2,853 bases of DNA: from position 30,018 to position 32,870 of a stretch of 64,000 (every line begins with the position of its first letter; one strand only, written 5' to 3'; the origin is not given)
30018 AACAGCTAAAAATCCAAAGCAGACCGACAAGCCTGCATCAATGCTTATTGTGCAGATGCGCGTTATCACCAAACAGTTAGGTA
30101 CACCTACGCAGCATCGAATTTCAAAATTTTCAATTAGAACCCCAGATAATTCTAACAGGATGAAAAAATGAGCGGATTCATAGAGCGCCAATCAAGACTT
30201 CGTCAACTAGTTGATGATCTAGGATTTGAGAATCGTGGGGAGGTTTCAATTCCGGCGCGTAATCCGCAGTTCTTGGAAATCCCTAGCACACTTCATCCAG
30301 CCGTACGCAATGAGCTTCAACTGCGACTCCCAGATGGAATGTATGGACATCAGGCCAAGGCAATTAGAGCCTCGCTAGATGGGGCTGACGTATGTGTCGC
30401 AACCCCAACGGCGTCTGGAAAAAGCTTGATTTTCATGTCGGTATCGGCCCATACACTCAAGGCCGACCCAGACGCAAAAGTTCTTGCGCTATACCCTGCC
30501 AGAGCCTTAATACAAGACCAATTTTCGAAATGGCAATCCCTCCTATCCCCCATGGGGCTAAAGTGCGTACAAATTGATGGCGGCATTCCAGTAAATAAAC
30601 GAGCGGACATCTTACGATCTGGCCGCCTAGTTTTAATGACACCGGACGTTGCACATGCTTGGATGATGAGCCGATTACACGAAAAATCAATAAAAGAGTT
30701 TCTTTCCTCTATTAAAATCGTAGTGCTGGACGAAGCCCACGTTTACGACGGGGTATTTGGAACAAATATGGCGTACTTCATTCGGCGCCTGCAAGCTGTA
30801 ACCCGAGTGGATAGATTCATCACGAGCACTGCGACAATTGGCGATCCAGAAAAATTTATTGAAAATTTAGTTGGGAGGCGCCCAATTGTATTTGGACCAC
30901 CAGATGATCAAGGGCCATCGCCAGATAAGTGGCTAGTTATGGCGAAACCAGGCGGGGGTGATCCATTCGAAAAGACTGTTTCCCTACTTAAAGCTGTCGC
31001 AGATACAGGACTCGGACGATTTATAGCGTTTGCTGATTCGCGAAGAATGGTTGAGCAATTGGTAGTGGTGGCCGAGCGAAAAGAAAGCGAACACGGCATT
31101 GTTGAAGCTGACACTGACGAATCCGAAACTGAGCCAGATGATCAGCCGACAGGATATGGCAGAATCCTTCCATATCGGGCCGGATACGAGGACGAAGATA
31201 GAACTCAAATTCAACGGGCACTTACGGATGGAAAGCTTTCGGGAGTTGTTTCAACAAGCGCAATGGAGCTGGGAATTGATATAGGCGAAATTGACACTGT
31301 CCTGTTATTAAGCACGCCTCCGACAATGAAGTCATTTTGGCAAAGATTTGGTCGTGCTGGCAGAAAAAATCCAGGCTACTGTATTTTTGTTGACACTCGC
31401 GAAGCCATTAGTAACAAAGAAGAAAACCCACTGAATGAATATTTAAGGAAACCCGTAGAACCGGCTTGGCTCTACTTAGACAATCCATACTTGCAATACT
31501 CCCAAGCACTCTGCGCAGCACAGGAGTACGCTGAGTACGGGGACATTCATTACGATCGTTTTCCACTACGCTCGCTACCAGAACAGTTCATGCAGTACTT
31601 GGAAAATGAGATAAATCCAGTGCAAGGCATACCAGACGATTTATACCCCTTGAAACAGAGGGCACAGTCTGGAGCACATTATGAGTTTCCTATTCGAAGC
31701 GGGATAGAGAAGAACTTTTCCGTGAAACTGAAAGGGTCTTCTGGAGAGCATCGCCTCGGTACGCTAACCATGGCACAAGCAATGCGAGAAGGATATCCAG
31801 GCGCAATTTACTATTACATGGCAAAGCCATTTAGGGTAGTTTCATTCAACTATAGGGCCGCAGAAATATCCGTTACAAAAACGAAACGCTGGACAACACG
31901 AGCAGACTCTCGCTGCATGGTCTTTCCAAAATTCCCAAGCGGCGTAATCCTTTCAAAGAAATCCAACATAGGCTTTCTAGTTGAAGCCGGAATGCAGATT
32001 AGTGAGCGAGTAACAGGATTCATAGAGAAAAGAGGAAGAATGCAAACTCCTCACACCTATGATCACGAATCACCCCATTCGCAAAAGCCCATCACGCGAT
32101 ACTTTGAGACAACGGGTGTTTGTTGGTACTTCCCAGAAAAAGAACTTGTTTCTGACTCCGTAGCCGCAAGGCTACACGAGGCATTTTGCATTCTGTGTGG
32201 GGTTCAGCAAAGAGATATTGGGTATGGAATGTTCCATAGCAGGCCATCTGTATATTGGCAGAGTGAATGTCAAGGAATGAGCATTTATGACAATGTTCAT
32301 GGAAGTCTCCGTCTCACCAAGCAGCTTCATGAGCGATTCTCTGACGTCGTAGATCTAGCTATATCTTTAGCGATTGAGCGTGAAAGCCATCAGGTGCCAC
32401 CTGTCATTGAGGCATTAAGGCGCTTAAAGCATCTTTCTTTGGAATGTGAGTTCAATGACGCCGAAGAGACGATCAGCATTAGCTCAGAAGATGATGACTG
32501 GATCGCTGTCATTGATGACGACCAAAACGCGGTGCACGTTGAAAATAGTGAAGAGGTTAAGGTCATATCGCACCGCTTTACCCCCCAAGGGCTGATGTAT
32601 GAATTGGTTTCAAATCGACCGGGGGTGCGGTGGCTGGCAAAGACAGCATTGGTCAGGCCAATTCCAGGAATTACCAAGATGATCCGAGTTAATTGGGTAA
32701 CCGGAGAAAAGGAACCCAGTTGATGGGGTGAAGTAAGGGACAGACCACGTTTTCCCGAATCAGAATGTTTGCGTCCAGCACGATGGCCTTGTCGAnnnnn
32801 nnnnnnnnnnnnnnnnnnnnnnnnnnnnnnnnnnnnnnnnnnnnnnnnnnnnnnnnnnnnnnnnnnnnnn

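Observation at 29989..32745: AT-rich 2.8-kb insertion carrying a lone, atypical MrfA/YprA/DruE-type helicase: candidate single-gene defence or otherwise undescribed system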

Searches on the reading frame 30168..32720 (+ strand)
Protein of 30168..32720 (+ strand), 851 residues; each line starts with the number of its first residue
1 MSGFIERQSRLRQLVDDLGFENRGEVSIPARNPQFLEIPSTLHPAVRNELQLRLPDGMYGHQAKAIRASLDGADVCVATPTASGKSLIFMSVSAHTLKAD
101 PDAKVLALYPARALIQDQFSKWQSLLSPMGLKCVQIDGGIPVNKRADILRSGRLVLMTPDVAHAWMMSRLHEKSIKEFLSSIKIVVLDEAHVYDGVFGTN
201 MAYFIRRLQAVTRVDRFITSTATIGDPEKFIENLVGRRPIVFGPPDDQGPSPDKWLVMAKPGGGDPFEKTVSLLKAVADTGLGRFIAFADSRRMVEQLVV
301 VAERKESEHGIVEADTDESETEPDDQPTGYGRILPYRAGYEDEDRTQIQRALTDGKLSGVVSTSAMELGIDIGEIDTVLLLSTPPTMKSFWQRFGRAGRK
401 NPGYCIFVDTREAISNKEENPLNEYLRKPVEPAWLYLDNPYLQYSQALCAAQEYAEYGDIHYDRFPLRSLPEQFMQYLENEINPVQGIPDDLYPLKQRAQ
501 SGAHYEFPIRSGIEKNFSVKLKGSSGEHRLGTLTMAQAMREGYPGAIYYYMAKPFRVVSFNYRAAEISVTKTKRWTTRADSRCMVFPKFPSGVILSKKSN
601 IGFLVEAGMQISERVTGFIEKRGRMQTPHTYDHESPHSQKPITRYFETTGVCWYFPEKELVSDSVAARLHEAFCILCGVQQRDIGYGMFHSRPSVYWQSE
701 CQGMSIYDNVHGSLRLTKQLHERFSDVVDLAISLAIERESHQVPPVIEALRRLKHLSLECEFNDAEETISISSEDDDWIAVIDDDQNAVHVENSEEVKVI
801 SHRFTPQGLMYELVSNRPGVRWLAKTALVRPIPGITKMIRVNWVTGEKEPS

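Call 4: search_protein_families(library=pfam, proteins=[window:30168-32720:+], max_evalue=1)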
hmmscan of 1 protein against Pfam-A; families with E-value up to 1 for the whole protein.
window:30168-32720:+ (851 aa): 6 families
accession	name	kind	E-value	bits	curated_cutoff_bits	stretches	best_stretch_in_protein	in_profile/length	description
PF00270.35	DEAD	-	2e-27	96.4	26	1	61-226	3-163/167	DEAD/DEAH box helicase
PF00271.37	Helicase_C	-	3.2e-14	53.6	23.5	1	332-400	41-109/110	Helicase conserved C-terminal domain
PF04851.21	ResIII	-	1.3e-05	25.6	22.5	1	61-192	7-136/164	Type III restriction enzyme, res subunit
PF22590.2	Cas3-like_C_2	-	0.0024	18.6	27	1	353-401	60-105/106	CRISPR-associated nuclease/helicase Cas3, C-terminal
PF09369.15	MZB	-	0.082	14.1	24.2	1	669-734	5-65/80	MrfA Zn-binding domain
PF03959.19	FSH1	-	0.2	11.7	21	1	114-198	19-107/211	Serine hydrolase (FSH1)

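Call 5: search_protein_families(library=padloc, proteins=[window:30168-32720:+], max_evalue=0.01)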
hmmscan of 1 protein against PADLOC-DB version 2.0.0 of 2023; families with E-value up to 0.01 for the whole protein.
window:30168-32720:+ (851 aa): 63 families (the best 25 are shown)
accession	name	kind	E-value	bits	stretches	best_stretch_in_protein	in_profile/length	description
PDLC02503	BrxHI|BrxHII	-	2.6e-33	113.3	2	41-305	7-271/698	BrxHI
PDLC03960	SngC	-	1.2e-28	98.4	1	61-420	28-381/720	-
PDLC00013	DruE1|DruE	-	3.2e-22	76.3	3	362-401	1088-1127/1776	SNF2 family N-terminal domain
PDLC02501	BrxHI|BrxHII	-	2.2e-19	67.1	2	343-401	285-343/925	BrxHI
PDLC00036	DruE3|DruE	-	5.2e-17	58.2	2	345-401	1038-1094/2023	SNF2 family N-terminal domain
PDLC00037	DruE3|DruE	-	6.1e-17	58.7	2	364-403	1064-1103/2055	SNF2 family N-terminal domain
PDLC03928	PsyrT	-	2.4e-16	57.2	2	335-427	270-357/689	-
PDLC01533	Cas3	-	3.1e-16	56.9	2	59-212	37-190/897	CAS-I; effector_G3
PDLC02864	DpdF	-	5.2e-16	56.6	2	296-400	223-328/610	DpdF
PDLC02896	DpdJ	-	5.2e-16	55.5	2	180-237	367-425/1487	DpdJ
PDLC02870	DpdF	-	1.4e-15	54.8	1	62-400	18-320/534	DpdF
PDLC02569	DrmA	-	1.7e-15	53.9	1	339-405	811-878/1095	DrmA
PDLC00035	DruE3|DruE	-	2e-15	53.6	2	353-406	1056-1109/1460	SNF2 family N-terminal domain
PDLC02861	DpdF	-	2.2e-14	50.7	2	293-400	225-333/611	DpdF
PDLC00051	DruE4|DruE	-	3.7e-13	45.9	1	363-402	1131-1170/1829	SNF2 family N-terminal domain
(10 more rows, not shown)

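Call 6: search_protein_families(library=ncbifam, proteins=[window:30168-32720:+], max_evalue=0.01)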
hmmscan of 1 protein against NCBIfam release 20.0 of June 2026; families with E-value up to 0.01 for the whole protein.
window:30168-32720:+ (851 aa): 27 families (the best 25 are shown)
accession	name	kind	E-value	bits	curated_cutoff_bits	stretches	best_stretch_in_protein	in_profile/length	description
TIGR03817.1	DECH_helic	hypoth_equivalog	1.8e-72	244.7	874.1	1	27-621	6-584/742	helicase/secretion neighborhood putative DEAH-box helicase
TIGR04121.1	DEXH_lig_assoc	equivalog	4e-23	81.1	850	2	341-400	287-346/804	ligase-associated DNA damage response DEXH box helicase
NF010337.0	PRK13766.1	equivalog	5.7e-19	67.7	610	2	69-197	28-148/781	Hef nuclease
NF010338.0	PRK13767.1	equivalog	9.6e-17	60.5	849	1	343-400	328-385/877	ATP-dependent helicase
NF041067.1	DpdJ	equivalog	1.8e-15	55.7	800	1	180-238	360-419/1482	protein DpdJ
NF007284.0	PRK09751.1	equivalog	1.1e-14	52.7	1496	1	342-403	361-422/1538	ATP-dependent helicase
NF041063.1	DpdF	equivalog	1.8e-14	53.3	550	2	329-400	401-472/813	protein DpdF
TIGR00614.1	recQ_fam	subfamily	3.8e-14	52.3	219.8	2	334-401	254-321/470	RecQ family ATP-dependent DNA helicase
TIGR01389.1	recQ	equivalog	8.4e-14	50.9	640.2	2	292-400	209-318/591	DNA helicase RecQ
NF008394.0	PRK11192.1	equivalog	4.6e-12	45.5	507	2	62-198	30-167/441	ATP-dependent RNA helicase SrmB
NF053631.1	RNA_helic_CshA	equivalog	4.6e-10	39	646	1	62-191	26-151/434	degradosome RNA helicase CshA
NF008279.0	PRK11057.1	equivalog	7.2e-10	37.9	1015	1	295-400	224-330/608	ATP-dependent DNA helicase RecQ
NF008744.0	PRK11776.1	equivalog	1.3e-09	37.2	524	1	48-201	17-168/460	ATP-dependent RNA helicase DbpA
NF002251.0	PRK01172.1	equivalog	2.2e-09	36.1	891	1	58-372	23-327/674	ATP-dependent DNA helicase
NF003419.0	PRK04837.1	equivalog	3e-09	36.1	588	1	42-214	16-193/424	ATP-dependent RNA helicase RhlB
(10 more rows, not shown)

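Call 8: find_homologous_proteins(query=window:30168-32720:+, max_evalue=0.00001)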
Query window:30168-32720:+ (851 aa): 3193 proteins with E <= 0.00001 among 8000 candidates; the best 120 are listed.
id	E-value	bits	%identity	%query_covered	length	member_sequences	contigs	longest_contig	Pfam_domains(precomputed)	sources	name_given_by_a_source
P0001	0.0e+0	1967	100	100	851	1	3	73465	PF00270.36,PF00271.38,PF04851.22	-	-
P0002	0.0e+0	1665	83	100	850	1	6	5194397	PF00270.36,PF00271.38,PF04851.22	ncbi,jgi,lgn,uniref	ncbi:MAG: DEAD/DEAH box helicase [Accumulibacter sp.]|jgi:DEAD/DEAH box helicase domain-containing p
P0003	0.0e+0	1261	63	99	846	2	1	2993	PF00270.36,PF00271.38,PF04851.22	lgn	-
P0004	5.4e-295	999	52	99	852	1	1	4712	PF00270.36,PF00271.38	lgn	-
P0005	7.1e-295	998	52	99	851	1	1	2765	PF00270.36,PF00271.38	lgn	-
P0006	4.5e-293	992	52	99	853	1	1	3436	PF00270.36,PF00271.38,PF04851.22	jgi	jgi:DEAD/DEAH box helicase domain-containing protein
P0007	2.3e-292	990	52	98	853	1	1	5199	PF00270.36,PF00271.38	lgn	-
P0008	3.5e-292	990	53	99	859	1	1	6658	PF00270.36,PF00271.38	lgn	-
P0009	1.1e-290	985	52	99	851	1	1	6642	PF00270.36,PF00271.38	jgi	jgi:DEAD/DEAH box helicase domain-containing protein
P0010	1.3e-290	984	53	99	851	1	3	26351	PF00270.36,PF00271.38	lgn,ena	-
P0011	4.3e-290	983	52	99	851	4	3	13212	PF00270.36,PF00271.38,PF04851.22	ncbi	-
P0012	4.6e-290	983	51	99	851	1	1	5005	PF00270.36,PF00271.38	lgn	-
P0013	3.0e-289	980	51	99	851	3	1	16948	PF00270.36,PF00271.38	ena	-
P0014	1.7e-287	974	51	99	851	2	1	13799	PF00270.36,PF00271.38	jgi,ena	-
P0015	2.4e-287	974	52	99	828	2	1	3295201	PF00270.36,PF00271.38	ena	-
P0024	6.4e-275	932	51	98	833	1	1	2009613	PF00270.36,PF00271.38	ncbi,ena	-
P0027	9.3e-274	929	50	98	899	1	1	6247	PF00270.36,PF00271.38,PF04851.22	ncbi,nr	ncbi:MAG: DEAD/DEAH box helicase [Candidatus Eisenbacteria bacterium]|nr:DEAD/DEAH box helicase [Can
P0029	3.6e-270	917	50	97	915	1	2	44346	PF00270.36,PF00271.38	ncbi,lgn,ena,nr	ncbi:MAG TPA: DEAD/DEAH box helicase [Pyrinomonadaceae bacterium]|nr:DEAD/DEAH box helicase [Pyrinom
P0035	1.4e-259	882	50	99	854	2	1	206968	PF00270.36,PF00271.38,PF04851.22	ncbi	-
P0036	3.3e-259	880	47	99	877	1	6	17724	PF00270.36,PF00271.38,PF04851.22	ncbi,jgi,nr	ncbi:MAG: DEAD/DEAH box helicase [Deltaproteobacteria bacterium]|nr:DEAD/DEAH box helicase [Deltapro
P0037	1.3e-258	878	47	100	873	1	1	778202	PF00270.36,PF00271.38,PF04851.22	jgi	jgi:DEAD/DEAH box helicase domain-containing protein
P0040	4.4e-257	873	49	99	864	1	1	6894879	PF00270.36,PF00271.38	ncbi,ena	-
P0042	9.4e-257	872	47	98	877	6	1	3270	PF00270.36,PF00271.38,PF04851.22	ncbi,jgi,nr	ncbi:MAG: ATP-dependent helicase [Deltaproteobacteria bacterium]|nr:MAG: ATP-dependent helicase [Del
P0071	9.4e-250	849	49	98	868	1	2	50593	PF00270.36,PF00271.38,PF22590.3,PF04851.22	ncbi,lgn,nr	ncbi:MAG: DEAD/DEAH box helicase [Verrucomicrobia bacterium]|nr:DEAD/DEAH box helicase [Verrucomicro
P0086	5.0e-247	840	47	99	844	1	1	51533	PF00270.36,PF00271.38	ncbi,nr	ncbi:MAG: DEAD/DEAH box helicase [Chloroflexi bacterium]|nr:DEAD/DEAH box helicase [Chloroflexota ba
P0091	2.3e-246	838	47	98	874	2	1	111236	PF00270.36,PF00271.38,PF04851.22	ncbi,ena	-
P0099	4.1e-245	834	48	97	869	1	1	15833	PF00270.36,PF00271.38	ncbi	ncbi:MAG: DEAD/DEAH box helicase [Verrucomicrobiales bacterium]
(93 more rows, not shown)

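Call 10: find_encoding_contigs(protein=P0002, flank=10000, max_places=4)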
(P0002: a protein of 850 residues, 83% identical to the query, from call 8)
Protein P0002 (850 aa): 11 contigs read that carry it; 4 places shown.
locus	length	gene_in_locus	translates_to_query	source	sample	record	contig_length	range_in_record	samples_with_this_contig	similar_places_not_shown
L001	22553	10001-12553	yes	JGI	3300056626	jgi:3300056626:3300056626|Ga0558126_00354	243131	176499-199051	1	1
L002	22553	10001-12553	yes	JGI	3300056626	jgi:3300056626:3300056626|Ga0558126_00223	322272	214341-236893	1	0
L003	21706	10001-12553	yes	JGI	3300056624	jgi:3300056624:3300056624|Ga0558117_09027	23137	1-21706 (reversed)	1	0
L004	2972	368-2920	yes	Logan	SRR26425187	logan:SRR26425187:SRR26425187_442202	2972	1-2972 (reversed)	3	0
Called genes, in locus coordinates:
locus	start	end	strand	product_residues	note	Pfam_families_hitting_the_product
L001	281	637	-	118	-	-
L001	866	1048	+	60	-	-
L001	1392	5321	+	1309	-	PF02922:CBM_48, PF00128:Alpha-amylase (weak), PF21331:Isoamylase_C (weak), PF02922:CBM_48, PF00128:Alpha-amylase, PF11941:DUF3459 (weak)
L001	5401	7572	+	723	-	PF22019:GlgB_N, PF02922:CBM_48, PF00128:Alpha-amylase, PF02806:Alpha-amylase_C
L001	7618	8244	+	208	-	-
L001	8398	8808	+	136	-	PF07366:SnoaL, PF12680:SnoaL_2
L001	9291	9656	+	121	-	-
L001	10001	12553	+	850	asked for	PF00270:DEAD, PF04851:ResIII (faint), PF00271:Helicase_C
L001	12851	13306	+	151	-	-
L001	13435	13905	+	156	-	-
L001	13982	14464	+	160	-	-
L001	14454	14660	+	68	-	-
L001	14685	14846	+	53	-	-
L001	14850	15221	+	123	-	-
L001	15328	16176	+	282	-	PF00226:DnaJ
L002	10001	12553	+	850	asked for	PF00270:DEAD, PF04851:ResIII (faint), PF00271:Helicase_C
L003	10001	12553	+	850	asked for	PF00270:DEAD, PF04851:ResIII (faint), PF00271:Helicase_C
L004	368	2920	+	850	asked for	PF00270:DEAD, PF04851:ResIII (faint), PF00271:Helicase_C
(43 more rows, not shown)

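Call 11: find_encoding_contigs(protein=P0001, flank=10000, max_places=4)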
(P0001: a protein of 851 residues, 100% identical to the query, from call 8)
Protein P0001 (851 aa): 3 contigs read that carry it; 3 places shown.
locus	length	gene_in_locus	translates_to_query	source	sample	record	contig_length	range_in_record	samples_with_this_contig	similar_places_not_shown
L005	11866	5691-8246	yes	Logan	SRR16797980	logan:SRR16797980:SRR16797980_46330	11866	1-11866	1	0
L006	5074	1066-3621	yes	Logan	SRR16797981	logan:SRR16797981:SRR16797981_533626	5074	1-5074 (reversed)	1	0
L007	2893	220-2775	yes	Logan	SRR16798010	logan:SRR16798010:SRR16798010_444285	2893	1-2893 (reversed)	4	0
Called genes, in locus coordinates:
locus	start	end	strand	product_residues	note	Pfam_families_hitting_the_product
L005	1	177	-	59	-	?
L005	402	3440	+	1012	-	PF05170:AsmA (faint), PF05359:DUF748, PF13116:YhdP (faint), PF05359:DUF748, PF00691:OmpA (faint)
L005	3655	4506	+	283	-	PF20560:MotA_N, PF01618:MotA_ExbB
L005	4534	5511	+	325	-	PF13677:MotB_plug, PF00691:OmpA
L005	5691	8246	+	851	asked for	PF00270:DEAD, PF04851:ResIII (faint), PF00271:Helicase_C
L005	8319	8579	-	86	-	-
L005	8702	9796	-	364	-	PF00155:Aminotran_1_2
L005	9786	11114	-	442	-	PF00815:Histidinol_dh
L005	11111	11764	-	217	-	PF01634:HisG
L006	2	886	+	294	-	?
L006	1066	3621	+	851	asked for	PF00270:DEAD, PF04851:ResIII (faint), PF00271:Helicase_C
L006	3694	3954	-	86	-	-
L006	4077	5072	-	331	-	?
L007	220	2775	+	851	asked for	PF00270:DEAD, PF04851:ResIII (faint), PF00271:Helicase_C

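Call 12: find_encoding_contigs(protein=P0015, flank=8000, max_places=1)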
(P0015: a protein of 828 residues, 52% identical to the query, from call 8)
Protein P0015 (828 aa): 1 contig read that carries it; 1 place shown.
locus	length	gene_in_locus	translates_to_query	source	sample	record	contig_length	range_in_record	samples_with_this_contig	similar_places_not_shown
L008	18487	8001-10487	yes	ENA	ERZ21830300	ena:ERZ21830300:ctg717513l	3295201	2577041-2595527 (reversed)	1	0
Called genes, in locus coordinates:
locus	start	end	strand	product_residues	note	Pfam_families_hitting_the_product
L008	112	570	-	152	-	PF12019:GspH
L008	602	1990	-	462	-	-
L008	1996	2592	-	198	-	-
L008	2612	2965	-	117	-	PF07963:N_methyl (weak)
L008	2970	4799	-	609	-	PF01012:ETF, PF00766:ETF_alpha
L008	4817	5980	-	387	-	PF06441:EHN, PF00561:Abhydrolase_1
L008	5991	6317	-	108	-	PF21006:NHase_beta_N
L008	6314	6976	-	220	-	PF02979:NHase_alpha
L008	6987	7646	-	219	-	PF21006:NHase_beta_N, PF02211:NHase_beta_C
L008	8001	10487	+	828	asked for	PF00270:DEAD, PF00271:Helicase_C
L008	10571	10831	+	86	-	-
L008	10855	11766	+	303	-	PF20703:nSTAND1, PF13191:AAA_16, PF01637:ATPase_2, PF24389:ORC-CDC6-like (faint), PF13401:AAA_22 (weak), PF20702:nSTAND2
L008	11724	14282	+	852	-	PF13401:AAA_22 (weak)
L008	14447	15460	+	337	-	-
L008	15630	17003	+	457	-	PF01523:PmbA_TldD_1st, PF19290:PmbA_TldD_2nd, PF19289:PmbA_TldD_3rd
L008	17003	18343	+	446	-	PF01523:PmbA_TldD_1st, PF19290:PmbA_TldD_2nd, PF19289:PmbA_TldD_3rd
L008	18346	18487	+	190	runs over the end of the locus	-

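Call 13: find_encoding_contigs(protein=P0024, flank=8000, max_places=1)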
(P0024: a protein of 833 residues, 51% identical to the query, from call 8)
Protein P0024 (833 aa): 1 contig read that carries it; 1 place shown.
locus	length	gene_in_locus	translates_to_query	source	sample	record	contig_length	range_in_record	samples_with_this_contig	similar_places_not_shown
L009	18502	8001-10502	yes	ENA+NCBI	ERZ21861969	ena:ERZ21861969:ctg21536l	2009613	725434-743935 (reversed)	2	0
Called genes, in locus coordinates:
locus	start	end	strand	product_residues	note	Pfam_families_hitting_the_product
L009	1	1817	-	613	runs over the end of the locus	PF01012:ETF, PF00766:ETF_alpha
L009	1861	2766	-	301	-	PF00565:SNase, PF00932:LTD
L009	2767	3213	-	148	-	PF13577:SnoaL_4, PF13474:SnoaL_3 (weak), PF14534:DUF4440 (weak), PF12680:SnoaL_2 (weak)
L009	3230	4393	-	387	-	PF06441:EHN, PF00561:Abhydrolase_1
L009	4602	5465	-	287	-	PF02979:NHase_alpha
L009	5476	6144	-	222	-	PF21006:NHase_beta_N, PF02211:NHase_beta_C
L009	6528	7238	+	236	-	-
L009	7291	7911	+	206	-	-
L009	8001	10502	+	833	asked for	PF00270:DEAD, PF00271:Helicase_C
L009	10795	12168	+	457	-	PF01523:PmbA_TldD_1st, PF19290:PmbA_TldD_2nd, PF19289:PmbA_TldD_3rd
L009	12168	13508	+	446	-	PF01523:PmbA_TldD_1st, PF19290:PmbA_TldD_2nd, PF19289:PmbA_TldD_3rd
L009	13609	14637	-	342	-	-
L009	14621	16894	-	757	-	PF01555:N6_N4_Mtase (faint)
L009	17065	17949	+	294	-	PF03009:GDPD, PF13653:GDPD_2 (weak)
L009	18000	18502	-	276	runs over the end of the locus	PF00296:Bac_luciferase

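Call 14: find_encoding_contigs(protein=P0040, flank=8000, max_places=1)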
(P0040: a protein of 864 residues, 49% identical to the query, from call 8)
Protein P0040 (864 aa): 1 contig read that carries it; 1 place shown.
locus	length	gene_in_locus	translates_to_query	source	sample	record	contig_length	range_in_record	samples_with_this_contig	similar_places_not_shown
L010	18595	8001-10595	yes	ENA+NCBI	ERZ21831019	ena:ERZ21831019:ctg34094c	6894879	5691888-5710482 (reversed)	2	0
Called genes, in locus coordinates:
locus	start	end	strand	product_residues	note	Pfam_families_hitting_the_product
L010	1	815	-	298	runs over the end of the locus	PF28530:DUF8426, PF14281:PDDEXK_4 (weak), PF01939:NucS_C (weak)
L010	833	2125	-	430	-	PF01420:Methylase_S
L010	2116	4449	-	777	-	PF12161:HsdM_N (weak), PF02384:N6_Mtase, PF07669:Eco57I (faint)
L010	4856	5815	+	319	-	-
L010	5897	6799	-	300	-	-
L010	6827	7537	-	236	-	PF04493:Endonuclease_5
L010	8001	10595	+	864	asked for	PF00270:DEAD, PF00271:Helicase_C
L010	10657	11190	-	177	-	-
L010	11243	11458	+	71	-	PF13560:HTH_31, PF12844:HTH_19, PF13443:HTH_26, PF01381:HTH_3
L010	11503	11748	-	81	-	-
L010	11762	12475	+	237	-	-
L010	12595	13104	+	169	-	-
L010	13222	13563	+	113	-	-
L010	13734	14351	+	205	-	-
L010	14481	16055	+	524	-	-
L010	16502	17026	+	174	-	-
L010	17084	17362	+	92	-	PF08220:HTH_DeoR (weak), PF08280:HTH_Mga (faint), PF12728:HTH_17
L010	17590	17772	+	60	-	PF21983:NikA-like (weak)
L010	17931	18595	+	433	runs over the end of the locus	PF13102:Phage_int_SAM_5 (weak), PF00589:Phage_integrase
